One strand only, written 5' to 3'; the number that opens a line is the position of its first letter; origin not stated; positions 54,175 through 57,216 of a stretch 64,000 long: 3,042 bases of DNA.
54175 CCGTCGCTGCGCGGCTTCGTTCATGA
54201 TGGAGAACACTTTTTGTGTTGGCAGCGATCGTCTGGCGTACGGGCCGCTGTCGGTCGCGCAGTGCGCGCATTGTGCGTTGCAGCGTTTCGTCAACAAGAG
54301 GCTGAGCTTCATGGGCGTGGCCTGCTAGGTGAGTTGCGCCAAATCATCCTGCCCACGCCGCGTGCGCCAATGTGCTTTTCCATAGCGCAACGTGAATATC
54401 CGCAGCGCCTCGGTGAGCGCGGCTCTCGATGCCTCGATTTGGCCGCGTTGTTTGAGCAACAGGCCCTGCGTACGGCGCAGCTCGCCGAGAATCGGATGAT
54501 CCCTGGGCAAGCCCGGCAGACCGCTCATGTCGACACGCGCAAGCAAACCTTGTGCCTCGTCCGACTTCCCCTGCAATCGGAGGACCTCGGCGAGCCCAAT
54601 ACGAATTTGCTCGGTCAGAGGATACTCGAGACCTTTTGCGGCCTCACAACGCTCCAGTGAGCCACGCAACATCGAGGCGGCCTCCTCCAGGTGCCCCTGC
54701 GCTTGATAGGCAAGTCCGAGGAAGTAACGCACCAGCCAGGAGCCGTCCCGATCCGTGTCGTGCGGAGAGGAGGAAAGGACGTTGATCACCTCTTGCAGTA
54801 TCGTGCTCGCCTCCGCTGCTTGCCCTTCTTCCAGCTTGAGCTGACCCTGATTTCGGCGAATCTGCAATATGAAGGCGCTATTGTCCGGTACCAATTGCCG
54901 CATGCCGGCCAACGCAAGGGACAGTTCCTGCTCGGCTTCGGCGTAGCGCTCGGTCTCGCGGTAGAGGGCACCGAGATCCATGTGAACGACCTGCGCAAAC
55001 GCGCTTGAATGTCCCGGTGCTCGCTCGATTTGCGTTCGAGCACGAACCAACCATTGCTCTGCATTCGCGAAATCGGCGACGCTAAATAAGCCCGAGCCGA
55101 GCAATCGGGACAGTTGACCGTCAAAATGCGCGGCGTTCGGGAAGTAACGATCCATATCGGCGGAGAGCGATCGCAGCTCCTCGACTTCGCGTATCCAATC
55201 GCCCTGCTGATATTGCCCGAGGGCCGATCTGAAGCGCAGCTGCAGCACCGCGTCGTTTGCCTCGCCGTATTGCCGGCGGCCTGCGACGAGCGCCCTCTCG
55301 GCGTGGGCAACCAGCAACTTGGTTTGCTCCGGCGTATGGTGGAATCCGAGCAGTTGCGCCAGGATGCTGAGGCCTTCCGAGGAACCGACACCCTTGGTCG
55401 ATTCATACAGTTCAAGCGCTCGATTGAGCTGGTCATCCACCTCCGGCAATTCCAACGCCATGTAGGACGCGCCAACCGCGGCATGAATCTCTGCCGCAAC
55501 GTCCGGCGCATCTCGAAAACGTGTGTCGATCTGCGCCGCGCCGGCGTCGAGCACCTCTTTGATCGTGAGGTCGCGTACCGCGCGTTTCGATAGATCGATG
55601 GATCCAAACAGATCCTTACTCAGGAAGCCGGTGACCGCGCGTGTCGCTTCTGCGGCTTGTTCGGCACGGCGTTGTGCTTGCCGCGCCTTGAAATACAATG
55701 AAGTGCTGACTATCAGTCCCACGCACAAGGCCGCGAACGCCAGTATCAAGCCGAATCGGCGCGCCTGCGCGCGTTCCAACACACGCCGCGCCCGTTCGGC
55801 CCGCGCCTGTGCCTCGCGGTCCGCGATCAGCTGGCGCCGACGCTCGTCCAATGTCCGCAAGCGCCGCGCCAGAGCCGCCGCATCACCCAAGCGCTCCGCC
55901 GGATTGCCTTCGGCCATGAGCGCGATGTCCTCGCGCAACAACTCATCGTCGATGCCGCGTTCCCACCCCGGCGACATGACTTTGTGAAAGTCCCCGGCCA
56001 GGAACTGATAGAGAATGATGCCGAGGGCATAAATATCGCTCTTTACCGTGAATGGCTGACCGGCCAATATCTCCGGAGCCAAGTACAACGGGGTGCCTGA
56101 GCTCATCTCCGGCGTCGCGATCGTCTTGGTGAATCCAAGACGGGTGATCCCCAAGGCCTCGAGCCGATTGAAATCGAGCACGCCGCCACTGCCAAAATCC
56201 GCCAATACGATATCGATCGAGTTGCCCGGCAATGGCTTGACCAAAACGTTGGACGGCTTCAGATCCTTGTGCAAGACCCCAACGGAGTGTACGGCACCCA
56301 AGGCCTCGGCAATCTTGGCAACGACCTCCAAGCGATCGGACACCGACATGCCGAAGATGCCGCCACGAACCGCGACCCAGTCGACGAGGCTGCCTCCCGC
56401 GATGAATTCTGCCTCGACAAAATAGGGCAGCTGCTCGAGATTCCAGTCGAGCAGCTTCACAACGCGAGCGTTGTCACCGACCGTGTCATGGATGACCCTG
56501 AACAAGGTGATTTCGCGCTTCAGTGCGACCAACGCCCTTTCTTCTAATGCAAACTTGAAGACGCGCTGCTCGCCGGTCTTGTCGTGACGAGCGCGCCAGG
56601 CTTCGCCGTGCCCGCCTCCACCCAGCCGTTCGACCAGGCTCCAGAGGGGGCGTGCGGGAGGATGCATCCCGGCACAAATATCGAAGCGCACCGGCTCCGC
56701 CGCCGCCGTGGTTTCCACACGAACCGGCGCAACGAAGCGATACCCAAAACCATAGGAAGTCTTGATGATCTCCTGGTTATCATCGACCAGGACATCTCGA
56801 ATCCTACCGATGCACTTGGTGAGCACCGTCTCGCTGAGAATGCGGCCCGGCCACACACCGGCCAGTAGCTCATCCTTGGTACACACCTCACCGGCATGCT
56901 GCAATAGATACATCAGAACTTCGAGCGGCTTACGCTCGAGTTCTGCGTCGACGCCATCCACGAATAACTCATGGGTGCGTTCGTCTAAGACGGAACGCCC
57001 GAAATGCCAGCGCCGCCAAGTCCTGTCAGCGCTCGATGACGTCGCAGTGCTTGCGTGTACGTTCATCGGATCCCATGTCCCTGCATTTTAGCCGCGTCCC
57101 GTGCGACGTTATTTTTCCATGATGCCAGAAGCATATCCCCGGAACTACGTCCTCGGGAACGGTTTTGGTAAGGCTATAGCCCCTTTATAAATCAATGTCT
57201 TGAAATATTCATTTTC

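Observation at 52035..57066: Candidate undescribed four-gene system: wHTH-Ser/Thr kinase-TPR sensor + SPASM/twitch radical SAM + lysine-rich 106-aa protein + caspase-like peptidase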

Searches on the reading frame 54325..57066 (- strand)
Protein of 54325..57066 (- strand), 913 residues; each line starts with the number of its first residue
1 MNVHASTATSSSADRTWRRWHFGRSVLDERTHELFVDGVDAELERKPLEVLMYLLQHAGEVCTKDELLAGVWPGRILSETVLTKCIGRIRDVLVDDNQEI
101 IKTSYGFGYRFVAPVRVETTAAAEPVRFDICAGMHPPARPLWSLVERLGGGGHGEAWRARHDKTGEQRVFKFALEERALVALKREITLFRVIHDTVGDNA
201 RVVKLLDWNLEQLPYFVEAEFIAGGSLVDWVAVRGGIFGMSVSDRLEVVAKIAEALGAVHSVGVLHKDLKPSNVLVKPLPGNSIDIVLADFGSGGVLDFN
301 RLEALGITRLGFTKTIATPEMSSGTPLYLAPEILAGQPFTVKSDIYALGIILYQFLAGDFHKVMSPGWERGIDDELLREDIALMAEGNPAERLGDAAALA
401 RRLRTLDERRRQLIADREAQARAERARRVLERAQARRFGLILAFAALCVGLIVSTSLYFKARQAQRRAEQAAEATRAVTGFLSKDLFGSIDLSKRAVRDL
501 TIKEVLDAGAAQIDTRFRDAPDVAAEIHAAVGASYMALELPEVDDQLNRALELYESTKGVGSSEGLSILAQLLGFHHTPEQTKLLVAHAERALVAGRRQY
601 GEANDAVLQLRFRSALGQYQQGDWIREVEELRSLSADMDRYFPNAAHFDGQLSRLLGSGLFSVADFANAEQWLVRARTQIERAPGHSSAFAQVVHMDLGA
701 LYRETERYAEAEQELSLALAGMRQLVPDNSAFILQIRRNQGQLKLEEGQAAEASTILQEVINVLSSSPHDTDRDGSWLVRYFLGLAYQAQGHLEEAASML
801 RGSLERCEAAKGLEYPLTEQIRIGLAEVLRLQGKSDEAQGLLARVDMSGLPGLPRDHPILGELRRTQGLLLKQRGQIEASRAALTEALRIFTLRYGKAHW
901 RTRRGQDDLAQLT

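Call 3: search_protein_families(library=pfam, proteins=[window:54325-57066:-], max_evalue=0.01)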
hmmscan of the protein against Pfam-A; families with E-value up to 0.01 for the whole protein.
window:54325-57066:- (913 aa): 10 families
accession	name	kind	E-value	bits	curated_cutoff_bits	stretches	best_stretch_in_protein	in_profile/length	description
PF00069.31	Pkinase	-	5.6e-27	95.2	31.7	1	144-359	3-194/263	Protein kinase domain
PF13424.12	TPR_12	-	4.7e-15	56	30.1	3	782-844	8-70/77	Tetratricopeptide repeat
PF00486.34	Trans_reg_C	-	2.5e-13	50.3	26.2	1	41-111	4-77/77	Transcriptional regulatory protein, C terminal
PF07714.23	PK_Tyr_Ser-Thr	-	4.8e-13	49.5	23.1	1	144-356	3-198/258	Protein tyrosine and serine/threonine kinase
PF13181.12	TPR_8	-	9.9e-05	22.7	25.7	0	780-806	4-30/34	Tetratricopeptide repeat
PF14559.12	TPR_19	-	0.00029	21.5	25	0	745-801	2-49/68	Tetratricopeptide repeat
PF00515.34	TPR_1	-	0.0028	17.8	27.8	0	780-797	4-21/34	Tetratricopeptide repeat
PF24885.1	TPR_NPHP3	-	0.0046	16.8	100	0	855-912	135-192/239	Nephrocystin-3 TPR domain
PF07721.20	TPR_4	-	0.0057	17.6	27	0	779-801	3-25/26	Tetratricopeptide repeat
PF06293.20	Kdo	-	0.0072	16.2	21.3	0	226-292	104-167/207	Lipopolysaccharide kinase (Kdo/WaaP) family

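Call 4: search_protein_families(library=ncbifam, proteins=[window:54325-57066:-], max_evalue=0.01)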
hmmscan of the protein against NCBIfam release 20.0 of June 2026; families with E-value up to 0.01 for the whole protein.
window:54325-57066:- (913 aa): 38 families (the best 25 are shown)
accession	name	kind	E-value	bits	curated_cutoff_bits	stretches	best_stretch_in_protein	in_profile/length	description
NF047741.1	antiphage_MADS6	equivalog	2.1e-22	79.4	460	2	242-412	298-466/612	methylation-associated defense system protein kinase MAD6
NF033483.0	PknB_PASTA_kin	equivalog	2.4e-20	73.1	450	1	200-359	67-205/563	Stk1 family PASTA domain-containing Ser/Thr kinase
NF009651.0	PRK13184.1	equivalog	6.3e-18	64.1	839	1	240-357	110-226/932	serine/threonine-protein kinase PknD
TIGR03903.1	TOMM_kin_cyc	equivalog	7.9e-18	63.7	705.75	1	200-359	38-186/1267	TOMM system kinase/cyclase fusion protein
NF033442.0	BREX_PglW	equivalog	2.4e-17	62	990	1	240-358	309-424/1391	BREX system serine/threonine kinase PglW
NF040586.1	FxSxx_TPR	equivalog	1.9e-15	56.4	300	1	586-899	405-720/830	FxSxx-COOH system tetratricopeptide repeat protein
NF009037.0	PRK12370.1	equivalog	6e-15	54.6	589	1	20-126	14-120/553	HilA/EilA family virulence transcriptional regulator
NF038150.1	lanthi_synth_IV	equivalog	2.3e-14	52.7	650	1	199-468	255-496/851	class IV lanthionine synthetase LanL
NF052427.1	StpK7MSMEG_1200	equivalog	2.1e-13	49.7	900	1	144-458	11-316/601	serine/threonine protein kinase StpK7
NF007540.1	PRK10153.1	equivalog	1.5e-10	40.5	400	1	43-126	29-115/516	lysine decarboxylation/transport transcriptional activator CadC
NF053854.1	RespRegPhoBBctds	equivalog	3.3e-10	39.7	270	1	11-111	124-224/225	two-component system response regulator PhoB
NF038151.1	lanthi_synth_III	equivalog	1.8e-08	33.3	575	1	175-315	263-402/833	class III lanthionine synthetase LanKC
NF053615.1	SerThrKinAfsKStmc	equivalog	7.4e-08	31.5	1300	1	248-353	117-204/809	protein serine/threonine kinase AfsK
NF043056.1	T4SS_LegK1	equivalog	2e-07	30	550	1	238-354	183-282/516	Dot/Icm T4SS effector kinase LegK1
NF033117.2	vanR_ACDEGLN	exception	2.8e-07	30.4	350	1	21-110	132-224/226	VanR-ABDEGLN family response regulator transcription factor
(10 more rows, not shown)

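Call 5: search_protein_families(library=padloc, proteins=[window:54325-57066:-], max_evalue=0.01)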
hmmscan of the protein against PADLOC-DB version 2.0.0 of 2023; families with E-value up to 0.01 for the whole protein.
window:54325-57066:- (913 aa): 33 families (the best 25 are shown)
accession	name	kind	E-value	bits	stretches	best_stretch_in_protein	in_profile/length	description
PDLC04138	mad6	-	3.8e-34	116.6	1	140-358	51-252/659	mads_6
PDLC04042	PD-T4-6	-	3.1e-28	97.3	1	142-359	11-209/292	-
PDLC04053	PD-T4-6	-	1.3e-25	88.5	1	143-359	12-208/311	-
PDLC04041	PD-T4-6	-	2.1e-25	87.8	1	142-359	30-231/443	-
PDLC04047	PD-T4-6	-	1.3e-23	81.7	1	144-359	14-209/327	-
PDLC01088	C3a189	-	2.9e-22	77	1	148-358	5-204/840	kinase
PDLC04054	PD-T4-6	-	1.4e-20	72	1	144-359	14-210/347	-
PDLC04061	PD-T4-6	-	4.4e-20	70.6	1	211-358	92-219/510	-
PDLC04039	PD-T4-6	-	1.2e-19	68.6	1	144-358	18-211/458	-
PDLC02512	PglW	-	4.5e-19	65.9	1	240-358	310-427/1403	PglW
PDLC04060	PD-T4-6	-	1.1e-18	65.4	1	144-359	12-206/486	-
PDLC04057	PD-T4-6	-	1.7e-17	61.6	1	201-359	69-207/443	-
PDLC04043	PD-T4-6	-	2.7e-17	61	1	144-359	19-214/452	-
PDLC04049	PD-T4-6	-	4.1e-17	60.1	1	142-305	13-170/442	-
PDLC03920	MkoA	-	8.9e-17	58.7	1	246-416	125-287/1112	-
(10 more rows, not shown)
